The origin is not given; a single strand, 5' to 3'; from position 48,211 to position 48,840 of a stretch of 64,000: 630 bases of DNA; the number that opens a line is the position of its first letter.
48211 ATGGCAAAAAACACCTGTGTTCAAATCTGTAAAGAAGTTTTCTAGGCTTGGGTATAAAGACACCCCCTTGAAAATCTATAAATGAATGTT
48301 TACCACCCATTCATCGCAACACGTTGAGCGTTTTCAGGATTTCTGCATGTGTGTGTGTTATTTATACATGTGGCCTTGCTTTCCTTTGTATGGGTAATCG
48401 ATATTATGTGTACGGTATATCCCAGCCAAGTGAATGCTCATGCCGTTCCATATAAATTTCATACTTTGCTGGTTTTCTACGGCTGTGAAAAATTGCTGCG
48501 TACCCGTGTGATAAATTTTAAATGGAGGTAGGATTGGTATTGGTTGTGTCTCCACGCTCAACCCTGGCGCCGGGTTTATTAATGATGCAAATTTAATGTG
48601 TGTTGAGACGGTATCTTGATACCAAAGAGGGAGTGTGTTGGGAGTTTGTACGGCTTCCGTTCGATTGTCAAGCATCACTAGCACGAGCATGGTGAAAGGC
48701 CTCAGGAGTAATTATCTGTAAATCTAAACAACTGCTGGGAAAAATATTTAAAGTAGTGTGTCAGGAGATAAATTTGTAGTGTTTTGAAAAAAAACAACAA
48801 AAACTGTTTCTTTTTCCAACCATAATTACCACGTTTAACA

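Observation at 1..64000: Massive over-representation of the palindromic motif (C).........(T) across the whole window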

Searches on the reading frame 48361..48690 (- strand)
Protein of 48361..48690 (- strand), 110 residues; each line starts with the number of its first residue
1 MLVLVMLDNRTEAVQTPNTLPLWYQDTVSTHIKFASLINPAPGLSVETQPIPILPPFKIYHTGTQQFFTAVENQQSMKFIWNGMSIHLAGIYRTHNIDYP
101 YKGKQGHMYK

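Call 24: find_encoding_contigs(protein=window:48361-48690:-, flank=10000, max_places=6)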
Protein seq(110 aa) (110 aa): no gene with exactly this product is on record in the collection.
